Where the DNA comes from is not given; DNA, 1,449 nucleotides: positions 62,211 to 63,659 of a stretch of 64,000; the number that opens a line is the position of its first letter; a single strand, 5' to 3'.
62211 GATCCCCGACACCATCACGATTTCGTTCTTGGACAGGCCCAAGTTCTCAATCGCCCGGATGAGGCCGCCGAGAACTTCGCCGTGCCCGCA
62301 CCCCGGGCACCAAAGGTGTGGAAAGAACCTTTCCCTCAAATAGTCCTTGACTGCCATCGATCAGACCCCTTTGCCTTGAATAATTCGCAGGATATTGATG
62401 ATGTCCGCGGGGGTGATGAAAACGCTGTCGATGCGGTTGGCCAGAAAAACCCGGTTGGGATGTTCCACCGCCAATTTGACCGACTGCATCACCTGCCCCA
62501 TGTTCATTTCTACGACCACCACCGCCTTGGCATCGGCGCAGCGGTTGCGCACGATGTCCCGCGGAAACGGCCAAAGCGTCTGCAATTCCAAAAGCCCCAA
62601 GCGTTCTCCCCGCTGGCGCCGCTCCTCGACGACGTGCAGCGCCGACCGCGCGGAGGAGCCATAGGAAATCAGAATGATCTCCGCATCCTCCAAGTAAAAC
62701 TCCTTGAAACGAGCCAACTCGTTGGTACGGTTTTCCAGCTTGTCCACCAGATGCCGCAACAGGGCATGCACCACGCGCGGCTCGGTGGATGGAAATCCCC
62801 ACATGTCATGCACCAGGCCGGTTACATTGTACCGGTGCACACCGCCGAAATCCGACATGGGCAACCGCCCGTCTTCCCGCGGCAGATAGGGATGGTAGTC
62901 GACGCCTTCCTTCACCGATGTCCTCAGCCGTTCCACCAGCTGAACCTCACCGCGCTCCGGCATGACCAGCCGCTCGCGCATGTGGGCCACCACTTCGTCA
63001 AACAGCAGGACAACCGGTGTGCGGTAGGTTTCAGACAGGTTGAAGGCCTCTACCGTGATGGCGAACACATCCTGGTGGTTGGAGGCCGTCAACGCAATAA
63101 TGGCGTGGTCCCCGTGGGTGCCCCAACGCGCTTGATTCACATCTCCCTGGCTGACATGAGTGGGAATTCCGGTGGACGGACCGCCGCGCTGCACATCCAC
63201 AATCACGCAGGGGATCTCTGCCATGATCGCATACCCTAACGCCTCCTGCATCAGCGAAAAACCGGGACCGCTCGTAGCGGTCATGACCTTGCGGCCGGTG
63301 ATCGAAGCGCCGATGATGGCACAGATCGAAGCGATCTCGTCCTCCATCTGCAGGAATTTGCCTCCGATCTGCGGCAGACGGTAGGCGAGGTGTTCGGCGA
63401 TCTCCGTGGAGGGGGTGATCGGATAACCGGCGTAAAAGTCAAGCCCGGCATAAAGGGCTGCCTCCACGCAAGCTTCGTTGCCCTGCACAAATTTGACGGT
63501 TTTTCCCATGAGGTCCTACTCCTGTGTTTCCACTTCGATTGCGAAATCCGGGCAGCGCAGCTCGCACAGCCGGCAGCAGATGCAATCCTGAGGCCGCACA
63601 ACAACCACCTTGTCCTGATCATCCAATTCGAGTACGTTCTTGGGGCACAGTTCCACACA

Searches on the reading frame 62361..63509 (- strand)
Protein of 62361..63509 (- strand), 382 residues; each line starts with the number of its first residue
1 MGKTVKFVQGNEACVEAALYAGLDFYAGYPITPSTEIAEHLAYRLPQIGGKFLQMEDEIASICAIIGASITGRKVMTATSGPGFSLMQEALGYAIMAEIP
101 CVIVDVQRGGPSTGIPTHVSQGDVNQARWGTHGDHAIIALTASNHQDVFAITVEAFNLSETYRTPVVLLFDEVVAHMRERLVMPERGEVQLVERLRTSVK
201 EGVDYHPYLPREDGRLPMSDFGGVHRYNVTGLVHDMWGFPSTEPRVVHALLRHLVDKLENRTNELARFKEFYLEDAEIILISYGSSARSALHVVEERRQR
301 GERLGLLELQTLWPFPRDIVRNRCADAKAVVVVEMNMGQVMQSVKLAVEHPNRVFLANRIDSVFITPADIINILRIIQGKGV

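Call 59: search_protein_families(library=pfam, proteins=[window:62361-63509:-], max_evalue=0.00001)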
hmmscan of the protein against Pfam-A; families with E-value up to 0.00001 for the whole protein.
window:62361-63509:- (382 aa): 3 families
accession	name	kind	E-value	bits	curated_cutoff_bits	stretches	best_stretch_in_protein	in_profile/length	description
PF01855.24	POR_N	-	1.5e-64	218.4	27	1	16-231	1-208/231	Pyruvate flavodoxin/ferredoxin oxidoreductase, thiamine diP-bdg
PF17147.9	PFOR_II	-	7.7e-20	71.6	27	1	276-370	1-102/102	Pyruvate:ferredoxin oxidoreductase core domain II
PF02780.25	Transketolase_C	-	9.5e-07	29.2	25.9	1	274-337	8-71/124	Transketolase, C-terminal domain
